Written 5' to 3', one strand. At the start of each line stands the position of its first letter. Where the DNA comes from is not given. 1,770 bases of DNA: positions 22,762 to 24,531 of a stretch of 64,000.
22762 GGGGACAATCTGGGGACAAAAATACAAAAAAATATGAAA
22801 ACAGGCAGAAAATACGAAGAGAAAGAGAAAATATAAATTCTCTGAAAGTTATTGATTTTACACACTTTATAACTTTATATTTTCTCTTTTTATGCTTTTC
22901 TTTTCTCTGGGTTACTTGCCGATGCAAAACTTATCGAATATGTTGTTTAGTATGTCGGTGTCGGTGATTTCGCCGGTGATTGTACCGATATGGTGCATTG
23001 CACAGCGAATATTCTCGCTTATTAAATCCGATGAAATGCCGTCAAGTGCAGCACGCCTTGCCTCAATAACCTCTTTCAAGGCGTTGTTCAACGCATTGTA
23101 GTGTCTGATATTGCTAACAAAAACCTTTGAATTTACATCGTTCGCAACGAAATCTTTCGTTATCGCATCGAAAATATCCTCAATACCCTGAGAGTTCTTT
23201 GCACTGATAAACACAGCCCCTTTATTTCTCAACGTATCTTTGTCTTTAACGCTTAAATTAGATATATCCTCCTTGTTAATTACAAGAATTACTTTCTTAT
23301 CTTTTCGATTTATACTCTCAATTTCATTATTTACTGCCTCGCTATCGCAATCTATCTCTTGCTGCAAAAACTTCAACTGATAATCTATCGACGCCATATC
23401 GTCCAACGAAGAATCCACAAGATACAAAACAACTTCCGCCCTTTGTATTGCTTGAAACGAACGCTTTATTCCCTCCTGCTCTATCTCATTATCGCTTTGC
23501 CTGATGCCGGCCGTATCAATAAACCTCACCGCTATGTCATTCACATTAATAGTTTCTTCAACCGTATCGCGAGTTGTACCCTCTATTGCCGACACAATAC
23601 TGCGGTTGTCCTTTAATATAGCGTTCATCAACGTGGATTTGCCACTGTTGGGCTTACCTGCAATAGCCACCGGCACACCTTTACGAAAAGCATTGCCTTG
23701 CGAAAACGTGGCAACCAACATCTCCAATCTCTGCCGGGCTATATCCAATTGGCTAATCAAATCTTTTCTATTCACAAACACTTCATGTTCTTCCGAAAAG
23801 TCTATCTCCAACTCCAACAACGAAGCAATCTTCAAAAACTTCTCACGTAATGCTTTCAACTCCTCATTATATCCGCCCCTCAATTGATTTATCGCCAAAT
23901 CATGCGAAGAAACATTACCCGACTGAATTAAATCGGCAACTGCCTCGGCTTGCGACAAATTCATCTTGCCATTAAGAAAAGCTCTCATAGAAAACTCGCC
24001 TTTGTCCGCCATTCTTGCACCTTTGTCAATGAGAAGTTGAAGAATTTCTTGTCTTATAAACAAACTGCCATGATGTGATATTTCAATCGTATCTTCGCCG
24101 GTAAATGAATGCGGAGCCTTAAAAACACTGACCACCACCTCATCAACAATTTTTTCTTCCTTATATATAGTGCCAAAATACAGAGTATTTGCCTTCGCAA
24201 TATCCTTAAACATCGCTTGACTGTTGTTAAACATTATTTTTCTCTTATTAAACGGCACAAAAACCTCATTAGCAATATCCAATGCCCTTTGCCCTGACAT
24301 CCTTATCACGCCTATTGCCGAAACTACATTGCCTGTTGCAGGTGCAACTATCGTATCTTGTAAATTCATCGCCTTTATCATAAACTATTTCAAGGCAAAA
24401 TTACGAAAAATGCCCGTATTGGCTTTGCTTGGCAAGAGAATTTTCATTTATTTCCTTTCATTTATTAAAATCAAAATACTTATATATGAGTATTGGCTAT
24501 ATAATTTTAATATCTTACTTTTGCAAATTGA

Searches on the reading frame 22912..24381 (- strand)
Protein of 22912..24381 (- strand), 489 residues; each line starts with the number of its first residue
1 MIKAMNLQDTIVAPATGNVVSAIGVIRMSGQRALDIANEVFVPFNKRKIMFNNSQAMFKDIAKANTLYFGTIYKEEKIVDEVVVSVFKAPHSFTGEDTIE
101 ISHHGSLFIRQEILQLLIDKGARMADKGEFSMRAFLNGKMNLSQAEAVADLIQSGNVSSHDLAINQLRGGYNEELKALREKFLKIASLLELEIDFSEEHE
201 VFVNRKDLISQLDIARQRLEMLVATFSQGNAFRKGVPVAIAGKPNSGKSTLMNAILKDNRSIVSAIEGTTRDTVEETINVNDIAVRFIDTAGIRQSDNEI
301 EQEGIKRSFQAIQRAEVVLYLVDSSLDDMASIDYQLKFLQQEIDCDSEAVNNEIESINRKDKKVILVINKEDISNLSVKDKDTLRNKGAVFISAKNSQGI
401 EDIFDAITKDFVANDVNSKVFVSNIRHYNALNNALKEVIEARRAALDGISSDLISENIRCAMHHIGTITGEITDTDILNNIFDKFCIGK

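Call 47: list_cluster_members(proteins=[window:22912-24381:-, window:12172-13485:-, window:8331-9524:-, window:5529-6428:+])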
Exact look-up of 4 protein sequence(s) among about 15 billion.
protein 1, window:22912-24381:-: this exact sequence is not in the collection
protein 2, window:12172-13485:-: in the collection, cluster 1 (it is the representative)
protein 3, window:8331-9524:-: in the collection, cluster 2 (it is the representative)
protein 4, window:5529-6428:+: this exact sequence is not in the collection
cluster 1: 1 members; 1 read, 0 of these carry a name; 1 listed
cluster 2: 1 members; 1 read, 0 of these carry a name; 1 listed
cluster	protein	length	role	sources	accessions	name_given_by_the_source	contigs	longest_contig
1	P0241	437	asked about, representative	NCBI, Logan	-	-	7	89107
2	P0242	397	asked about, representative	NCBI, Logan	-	-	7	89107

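Call 48: list_cluster_members(proteins=[window:22912-24369:-, window:48672-51089:-, window:55507-57459:+, window:38849-40501:-, window:37397-38818:-, window:46332-47444:+, window:40683-41684:+, window:27495-28853:-])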
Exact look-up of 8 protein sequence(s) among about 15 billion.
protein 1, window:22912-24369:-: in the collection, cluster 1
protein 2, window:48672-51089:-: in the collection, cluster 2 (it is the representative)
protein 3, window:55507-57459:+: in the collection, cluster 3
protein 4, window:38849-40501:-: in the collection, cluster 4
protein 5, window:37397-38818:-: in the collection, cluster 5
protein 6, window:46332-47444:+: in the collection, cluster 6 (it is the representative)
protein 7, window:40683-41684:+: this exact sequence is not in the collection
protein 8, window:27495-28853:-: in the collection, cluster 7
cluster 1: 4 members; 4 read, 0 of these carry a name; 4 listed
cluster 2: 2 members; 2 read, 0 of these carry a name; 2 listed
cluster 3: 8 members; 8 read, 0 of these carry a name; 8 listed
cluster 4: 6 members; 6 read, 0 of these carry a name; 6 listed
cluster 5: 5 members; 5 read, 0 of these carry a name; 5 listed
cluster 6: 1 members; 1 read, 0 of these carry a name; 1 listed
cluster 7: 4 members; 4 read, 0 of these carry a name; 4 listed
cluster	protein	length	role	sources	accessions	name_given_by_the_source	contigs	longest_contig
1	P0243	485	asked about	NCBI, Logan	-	-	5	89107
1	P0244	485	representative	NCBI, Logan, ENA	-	-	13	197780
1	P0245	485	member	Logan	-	-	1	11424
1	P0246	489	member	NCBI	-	-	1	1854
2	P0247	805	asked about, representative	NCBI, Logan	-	-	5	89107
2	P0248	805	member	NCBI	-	-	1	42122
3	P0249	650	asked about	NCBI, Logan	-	-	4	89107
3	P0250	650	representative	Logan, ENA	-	-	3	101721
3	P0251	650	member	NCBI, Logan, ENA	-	-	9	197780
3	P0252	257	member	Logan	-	-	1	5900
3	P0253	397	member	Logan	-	-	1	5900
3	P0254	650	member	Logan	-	-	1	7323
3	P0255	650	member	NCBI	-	-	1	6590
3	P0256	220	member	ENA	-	-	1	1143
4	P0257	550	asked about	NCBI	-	-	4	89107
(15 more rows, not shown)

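Call 68: find_homologous_proteins(query=window:22912-24369:-, max_evalue=1e-50)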
Query window:22912-24369:- (485 aa): 7991 proteins with E <= 1e-50 among 8000 candidates; the best 120 are listed.
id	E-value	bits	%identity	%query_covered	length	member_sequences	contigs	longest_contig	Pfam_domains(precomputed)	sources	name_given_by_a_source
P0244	2.2e-298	1007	98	100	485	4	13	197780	PF10396.15,PF01926.30,PF02421.25,PF12631.13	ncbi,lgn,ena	-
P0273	4.9e-184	630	64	100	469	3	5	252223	PF10396.15,PF01926.30,PF00350.30,PF02421.25,PF12631.13,PF00071.29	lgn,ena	-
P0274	1.5e-182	626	62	100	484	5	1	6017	PF10396.15,PF01926.30,PF00350.30,PF02421.25,PF12631.13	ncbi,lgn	-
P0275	5.7e-181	620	63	100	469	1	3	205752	PF10396.15,PF01926.30,PF00350.30,PF02421.25,PF12631.13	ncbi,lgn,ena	ncbi:MAG: tRNA uridine-5-carboxymethylaminomethyl(34) synthesis GTPase MnmE [Bacteroidales bacterium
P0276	1.1e-179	616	62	100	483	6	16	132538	PF10396.15,PF01926.30,PF00025.28,PF00350.30,PF02421.25,PF12631.13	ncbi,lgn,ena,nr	ncbi:MAG: tRNA uridine-5-carboxymethylaminomethyl(34) synthesis GTPase MnmE [Bacteroidales bacterium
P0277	6.1e-179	614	61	100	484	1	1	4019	PF10396.15,PF01926.30,PF00350.30,PF02421.25,PF12631.13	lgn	-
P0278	1.2e-177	609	61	100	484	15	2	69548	PF10396.15,PF01926.30,PF00350.30,PF02421.25,PF12631.13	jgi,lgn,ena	jgi:tRNA modification GTPase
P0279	1.2e-174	599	61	100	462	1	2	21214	PF10396.15,PF01926.30,PF00025.28,PF00350.30,PF02421.25,PF12631.13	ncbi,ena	-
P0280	1.9e-174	599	61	100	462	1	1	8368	PF10396.15,PF01926.30,PF00025.28,PF00350.30,PF02421.25,PF12631.13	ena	-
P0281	1.0e-173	596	61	100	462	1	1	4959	PF10396.15,PF01926.30,PF00025.28,PF00350.30,PF02421.25,PF12631.13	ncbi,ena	-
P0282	8.8e-171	587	60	100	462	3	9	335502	PF10396.15,PF01926.30,PF00025.28,PF00350.30,PF02421.25,PF12631.13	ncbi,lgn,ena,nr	ncbi:MAG: tRNA uridine-5-carboxymethylaminomethyl(34) synthesis GTPase MnmE [Bacteroidales bacterium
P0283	6.3e-170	584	57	100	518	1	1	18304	PF10396.15,PF01926.30,PF02421.25,PF12631.13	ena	-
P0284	9.8e-167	573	60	100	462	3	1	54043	PF10396.15,PF01926.30,PF00025.28,PF00350.30,PF02421.25,PF12631.13,PF04548.23,PF00071.29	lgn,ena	-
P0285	2.6e-161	556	59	100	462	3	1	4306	PF10396.15,PF01926.30,PF00350.30,PF02421.25,PF00009.34,PF12631.13,PF00071.29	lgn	-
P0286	1.4e-160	553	59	100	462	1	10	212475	PF10396.15,PF01926.30,PF00350.30,PF02421.25,PF00009.34,PF12631.13,PF00071.29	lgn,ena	-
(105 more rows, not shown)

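Call 69: find_encoding_contigs(protein=P0244, flank=10000, max_places=6)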
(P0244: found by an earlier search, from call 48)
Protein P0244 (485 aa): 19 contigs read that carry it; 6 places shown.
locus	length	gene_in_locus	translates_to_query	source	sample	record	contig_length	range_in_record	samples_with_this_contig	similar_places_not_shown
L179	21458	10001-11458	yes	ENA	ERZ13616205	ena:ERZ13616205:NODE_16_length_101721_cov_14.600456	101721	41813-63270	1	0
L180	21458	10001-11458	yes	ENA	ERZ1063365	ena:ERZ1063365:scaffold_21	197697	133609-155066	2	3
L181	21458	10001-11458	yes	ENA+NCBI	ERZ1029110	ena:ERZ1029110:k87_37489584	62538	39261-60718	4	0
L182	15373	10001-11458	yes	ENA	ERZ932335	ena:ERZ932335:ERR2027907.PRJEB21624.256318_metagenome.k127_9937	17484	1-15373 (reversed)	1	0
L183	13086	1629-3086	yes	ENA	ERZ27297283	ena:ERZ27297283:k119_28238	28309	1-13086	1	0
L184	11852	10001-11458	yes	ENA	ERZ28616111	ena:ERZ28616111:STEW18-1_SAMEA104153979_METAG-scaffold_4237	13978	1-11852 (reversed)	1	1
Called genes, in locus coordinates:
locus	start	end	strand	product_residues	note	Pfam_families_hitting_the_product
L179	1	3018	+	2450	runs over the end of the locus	PF14349:SprA_N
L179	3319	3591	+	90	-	-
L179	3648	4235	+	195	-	-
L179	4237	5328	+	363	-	PF18962:Por_Secre_tail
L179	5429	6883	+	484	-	PF01225:Mur_ligase, PF08245:Mur_ligase_M, PF02875:Mur_ligase_C (weak)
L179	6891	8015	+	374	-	PF09640:DUF2027, PF01713:Smr (weak)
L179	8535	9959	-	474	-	PF03773:ArsP_1, PF00403:HMA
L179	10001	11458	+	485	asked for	PF10396:TrmE_N, PF12631:MnmE_helical, PF01926:MMR_HSR1, PF02421:FeoB_N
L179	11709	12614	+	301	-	PF12728:HTH_17, PF13411:MerR_1 (faint)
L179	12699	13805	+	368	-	PF13102:Phage_int_SAM_5, PF00589:Phage_integrase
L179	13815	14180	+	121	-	-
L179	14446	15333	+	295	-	-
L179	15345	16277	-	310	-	PF14338:Mrr_N, PF04471:Mrr_cat, PF22722:NA-iREase1 (weak), PF13156:Mrr_cat_2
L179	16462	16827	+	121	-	PF12728:HTH_17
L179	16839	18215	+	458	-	PF13148:DUF3987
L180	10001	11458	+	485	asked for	PF10396:TrmE_N, PF12631:MnmE_helical, PF01926:MMR_HSR1, PF02421:FeoB_N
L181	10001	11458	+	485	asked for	PF10396:TrmE_N, PF12631:MnmE_helical, PF01926:MMR_HSR1, PF02421:FeoB_N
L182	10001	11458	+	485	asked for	PF10396:TrmE_N, PF12631:MnmE_helical, PF01926:MMR_HSR1, PF02421:FeoB_N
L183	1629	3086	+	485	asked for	PF10396:TrmE_N, PF12631:MnmE_helical, PF01926:MMR_HSR1, PF02421:FeoB_N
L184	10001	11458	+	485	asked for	PF10396:TrmE_N, PF12631:MnmE_helical, PF01926:MMR_HSR1, PF02421:FeoB_N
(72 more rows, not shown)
